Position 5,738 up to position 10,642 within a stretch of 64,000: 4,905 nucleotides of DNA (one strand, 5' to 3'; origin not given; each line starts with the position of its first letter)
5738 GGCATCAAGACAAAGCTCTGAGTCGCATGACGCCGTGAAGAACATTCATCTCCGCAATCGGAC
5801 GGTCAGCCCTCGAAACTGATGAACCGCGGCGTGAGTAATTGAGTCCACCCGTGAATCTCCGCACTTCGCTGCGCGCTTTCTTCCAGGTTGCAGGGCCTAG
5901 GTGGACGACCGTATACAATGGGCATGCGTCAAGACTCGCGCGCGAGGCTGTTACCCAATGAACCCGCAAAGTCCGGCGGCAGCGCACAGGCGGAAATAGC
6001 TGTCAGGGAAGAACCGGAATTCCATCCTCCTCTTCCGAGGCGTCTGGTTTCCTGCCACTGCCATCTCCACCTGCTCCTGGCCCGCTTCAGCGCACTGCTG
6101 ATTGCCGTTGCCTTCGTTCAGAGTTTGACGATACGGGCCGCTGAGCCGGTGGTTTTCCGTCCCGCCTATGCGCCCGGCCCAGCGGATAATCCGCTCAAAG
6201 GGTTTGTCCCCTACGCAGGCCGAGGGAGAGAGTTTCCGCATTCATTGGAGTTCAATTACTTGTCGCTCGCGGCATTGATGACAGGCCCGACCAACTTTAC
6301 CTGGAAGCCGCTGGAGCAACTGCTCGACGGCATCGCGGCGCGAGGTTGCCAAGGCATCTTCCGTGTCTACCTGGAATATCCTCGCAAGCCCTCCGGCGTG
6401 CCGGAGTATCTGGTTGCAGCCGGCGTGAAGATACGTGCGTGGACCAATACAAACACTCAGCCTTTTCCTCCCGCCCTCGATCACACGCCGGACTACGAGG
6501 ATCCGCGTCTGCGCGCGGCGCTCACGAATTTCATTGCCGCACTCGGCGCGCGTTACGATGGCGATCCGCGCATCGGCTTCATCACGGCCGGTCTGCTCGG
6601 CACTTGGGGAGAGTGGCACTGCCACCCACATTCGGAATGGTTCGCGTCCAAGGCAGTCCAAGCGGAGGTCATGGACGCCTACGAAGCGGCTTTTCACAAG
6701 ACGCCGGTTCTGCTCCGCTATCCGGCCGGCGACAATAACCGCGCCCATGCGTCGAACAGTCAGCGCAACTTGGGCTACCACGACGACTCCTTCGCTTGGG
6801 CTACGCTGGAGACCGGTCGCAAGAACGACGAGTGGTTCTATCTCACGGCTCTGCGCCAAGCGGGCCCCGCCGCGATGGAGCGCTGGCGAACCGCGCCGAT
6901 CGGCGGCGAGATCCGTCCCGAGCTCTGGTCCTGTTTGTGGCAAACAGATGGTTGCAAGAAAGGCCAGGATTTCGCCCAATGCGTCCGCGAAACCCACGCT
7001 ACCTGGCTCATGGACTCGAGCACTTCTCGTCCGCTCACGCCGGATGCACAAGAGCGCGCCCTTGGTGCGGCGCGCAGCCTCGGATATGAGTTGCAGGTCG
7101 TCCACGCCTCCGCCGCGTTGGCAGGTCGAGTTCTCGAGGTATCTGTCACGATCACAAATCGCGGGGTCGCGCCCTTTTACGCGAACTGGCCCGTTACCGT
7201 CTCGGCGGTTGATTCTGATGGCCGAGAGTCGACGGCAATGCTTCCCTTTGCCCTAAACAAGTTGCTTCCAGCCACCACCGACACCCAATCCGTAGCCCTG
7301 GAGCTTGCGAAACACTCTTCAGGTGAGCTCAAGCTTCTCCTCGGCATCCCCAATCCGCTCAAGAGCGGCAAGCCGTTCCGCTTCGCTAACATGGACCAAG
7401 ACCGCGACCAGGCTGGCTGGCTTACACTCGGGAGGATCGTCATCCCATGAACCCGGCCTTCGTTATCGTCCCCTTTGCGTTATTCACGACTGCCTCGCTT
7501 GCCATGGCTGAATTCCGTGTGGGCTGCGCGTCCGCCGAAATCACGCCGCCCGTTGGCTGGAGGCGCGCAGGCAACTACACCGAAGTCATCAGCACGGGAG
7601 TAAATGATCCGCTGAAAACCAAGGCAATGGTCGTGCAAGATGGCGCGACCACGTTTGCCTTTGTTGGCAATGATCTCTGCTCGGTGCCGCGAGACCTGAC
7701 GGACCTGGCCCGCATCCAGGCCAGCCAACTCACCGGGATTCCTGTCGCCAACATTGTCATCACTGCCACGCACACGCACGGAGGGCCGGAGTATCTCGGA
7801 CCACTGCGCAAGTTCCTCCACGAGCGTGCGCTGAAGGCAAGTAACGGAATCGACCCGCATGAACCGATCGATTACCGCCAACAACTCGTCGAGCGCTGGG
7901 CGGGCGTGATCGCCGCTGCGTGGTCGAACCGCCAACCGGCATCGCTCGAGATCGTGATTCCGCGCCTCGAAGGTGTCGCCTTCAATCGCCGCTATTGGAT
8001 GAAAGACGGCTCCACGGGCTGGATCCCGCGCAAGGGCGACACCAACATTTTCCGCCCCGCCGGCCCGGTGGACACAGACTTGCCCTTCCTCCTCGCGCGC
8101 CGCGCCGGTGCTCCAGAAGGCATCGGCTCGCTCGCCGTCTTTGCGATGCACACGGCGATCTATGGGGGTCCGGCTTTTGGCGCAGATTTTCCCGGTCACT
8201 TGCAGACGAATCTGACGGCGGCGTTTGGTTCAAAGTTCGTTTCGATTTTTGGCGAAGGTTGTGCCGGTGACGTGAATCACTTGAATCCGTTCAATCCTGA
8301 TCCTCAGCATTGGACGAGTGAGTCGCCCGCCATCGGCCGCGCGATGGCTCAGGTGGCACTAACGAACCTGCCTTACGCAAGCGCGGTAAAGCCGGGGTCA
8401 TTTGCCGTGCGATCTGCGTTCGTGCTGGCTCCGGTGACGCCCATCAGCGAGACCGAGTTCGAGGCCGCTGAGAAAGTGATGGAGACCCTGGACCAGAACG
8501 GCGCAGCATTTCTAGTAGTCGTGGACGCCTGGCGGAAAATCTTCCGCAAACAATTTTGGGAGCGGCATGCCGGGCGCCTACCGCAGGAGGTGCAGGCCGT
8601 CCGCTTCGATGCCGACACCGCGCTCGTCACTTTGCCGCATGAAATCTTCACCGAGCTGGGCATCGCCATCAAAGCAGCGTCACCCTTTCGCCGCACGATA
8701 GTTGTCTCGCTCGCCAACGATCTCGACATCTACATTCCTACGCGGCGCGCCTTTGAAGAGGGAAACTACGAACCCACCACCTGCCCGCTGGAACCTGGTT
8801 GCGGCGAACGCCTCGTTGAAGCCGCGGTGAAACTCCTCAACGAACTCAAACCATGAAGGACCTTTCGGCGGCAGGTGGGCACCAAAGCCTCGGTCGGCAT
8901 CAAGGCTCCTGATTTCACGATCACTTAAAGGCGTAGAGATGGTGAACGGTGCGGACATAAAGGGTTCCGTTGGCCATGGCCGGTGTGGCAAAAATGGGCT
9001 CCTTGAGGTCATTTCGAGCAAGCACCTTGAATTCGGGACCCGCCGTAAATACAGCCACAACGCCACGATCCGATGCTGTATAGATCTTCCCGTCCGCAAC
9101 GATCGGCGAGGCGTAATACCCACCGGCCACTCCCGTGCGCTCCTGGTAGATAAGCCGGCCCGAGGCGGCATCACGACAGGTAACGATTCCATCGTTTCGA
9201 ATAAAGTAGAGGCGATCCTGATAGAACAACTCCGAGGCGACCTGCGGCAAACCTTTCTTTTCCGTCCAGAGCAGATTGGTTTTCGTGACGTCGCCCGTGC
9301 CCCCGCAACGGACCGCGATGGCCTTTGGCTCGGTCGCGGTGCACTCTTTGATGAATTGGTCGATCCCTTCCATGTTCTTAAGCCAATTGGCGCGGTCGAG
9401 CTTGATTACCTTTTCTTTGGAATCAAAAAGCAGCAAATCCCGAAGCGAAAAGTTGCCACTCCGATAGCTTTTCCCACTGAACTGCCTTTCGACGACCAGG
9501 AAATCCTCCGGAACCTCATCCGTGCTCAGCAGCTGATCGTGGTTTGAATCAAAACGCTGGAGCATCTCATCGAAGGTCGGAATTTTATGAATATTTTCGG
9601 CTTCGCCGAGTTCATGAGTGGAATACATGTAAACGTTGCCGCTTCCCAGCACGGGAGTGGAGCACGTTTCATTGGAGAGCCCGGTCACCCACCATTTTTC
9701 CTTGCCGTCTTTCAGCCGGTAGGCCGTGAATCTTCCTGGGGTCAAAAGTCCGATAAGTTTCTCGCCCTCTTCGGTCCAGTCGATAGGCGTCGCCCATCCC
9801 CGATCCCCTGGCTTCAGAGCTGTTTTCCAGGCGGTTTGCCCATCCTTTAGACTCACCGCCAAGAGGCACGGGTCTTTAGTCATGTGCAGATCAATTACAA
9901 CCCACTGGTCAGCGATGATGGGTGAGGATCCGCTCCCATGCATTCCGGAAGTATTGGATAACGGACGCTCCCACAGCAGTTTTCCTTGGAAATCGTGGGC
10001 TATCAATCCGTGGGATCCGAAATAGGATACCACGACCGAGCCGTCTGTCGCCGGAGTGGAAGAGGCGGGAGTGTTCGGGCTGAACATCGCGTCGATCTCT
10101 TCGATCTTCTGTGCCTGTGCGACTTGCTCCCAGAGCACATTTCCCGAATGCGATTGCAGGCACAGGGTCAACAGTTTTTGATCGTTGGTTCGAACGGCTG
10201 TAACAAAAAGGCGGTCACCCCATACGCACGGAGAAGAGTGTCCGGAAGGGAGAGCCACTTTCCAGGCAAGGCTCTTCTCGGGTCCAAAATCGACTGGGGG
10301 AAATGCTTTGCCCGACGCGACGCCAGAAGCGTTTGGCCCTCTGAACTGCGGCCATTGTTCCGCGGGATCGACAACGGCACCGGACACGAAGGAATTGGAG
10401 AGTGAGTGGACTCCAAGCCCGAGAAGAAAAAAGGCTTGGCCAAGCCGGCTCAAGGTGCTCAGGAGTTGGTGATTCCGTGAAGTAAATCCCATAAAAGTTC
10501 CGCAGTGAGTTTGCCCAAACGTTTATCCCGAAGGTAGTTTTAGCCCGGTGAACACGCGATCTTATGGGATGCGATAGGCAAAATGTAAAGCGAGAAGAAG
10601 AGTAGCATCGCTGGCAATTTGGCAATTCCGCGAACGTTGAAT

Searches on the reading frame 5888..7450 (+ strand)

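Call 34: search_protein_families(library=pfam, proteins=[window:5888-7450:+], max_evalue=0.0001)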
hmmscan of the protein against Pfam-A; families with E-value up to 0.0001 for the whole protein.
window:5888-7450:+ (520 aa): 1 family
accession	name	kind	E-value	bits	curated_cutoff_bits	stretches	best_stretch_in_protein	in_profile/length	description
PF16116.10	DUF4832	-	4.5e-11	43.3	29.2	1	305-501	17-216/216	Domain of unknown function (DUF4832)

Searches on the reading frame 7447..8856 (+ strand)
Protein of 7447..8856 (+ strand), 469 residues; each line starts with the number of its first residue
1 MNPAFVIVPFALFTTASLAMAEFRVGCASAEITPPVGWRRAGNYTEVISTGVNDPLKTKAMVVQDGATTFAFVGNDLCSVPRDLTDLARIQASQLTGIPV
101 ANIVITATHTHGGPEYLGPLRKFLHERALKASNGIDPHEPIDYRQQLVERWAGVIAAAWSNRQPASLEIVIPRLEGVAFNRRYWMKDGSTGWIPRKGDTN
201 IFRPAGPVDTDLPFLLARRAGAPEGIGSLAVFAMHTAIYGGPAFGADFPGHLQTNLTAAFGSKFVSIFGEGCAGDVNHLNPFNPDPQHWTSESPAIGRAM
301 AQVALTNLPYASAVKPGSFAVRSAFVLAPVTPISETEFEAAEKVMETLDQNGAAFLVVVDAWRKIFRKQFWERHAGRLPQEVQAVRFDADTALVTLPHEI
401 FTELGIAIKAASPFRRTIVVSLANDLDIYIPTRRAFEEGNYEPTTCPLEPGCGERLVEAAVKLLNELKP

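Call 34: search_protein_families(library=pfam, proteins=[window:7447-8856:+], max_evalue=0.0001)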
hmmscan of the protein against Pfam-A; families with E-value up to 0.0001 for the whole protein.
window:7447-8856:+ (469 aa): 1 family
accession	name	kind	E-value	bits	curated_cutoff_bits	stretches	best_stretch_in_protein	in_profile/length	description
PF04734.18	Ceramidase_alk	-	6.5e-06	25.5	32.1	1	23-184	1-159/509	Neutral/alkaline non-lysosomal ceramidase, N-terminal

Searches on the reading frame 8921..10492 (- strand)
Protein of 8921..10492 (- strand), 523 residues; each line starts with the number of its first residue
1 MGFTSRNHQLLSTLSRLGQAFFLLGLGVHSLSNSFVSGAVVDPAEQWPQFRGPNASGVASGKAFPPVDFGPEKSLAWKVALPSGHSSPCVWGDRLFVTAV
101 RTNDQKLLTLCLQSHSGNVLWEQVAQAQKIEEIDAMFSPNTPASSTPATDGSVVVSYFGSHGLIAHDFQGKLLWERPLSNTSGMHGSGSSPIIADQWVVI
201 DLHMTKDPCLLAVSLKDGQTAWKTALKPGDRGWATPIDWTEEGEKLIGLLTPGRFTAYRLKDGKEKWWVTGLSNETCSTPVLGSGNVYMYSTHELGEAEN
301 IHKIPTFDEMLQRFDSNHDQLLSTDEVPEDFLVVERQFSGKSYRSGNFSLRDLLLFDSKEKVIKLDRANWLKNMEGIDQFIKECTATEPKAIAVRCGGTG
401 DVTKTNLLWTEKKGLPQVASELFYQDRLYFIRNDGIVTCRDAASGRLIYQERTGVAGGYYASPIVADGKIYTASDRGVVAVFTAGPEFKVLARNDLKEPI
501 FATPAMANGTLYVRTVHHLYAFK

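Call 34: search_protein_families(library=pfam, proteins=[window:8921-10492:-], max_evalue=0.0001)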
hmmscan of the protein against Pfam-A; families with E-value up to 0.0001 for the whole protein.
window:8921-10492:- (523 aa): 2 families
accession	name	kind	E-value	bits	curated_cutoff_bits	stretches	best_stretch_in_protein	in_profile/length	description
PF13360.13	PQQ_2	-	1.2e-21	77.9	27.6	2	113-291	9-176/233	Outer membrane protein assembly factor BamB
PF13570.13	Beta-prop_ACSF4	-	9.1e-13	48.7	133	1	425-517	103-194/329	Beta-alanine-activating enzyme, beta-propeller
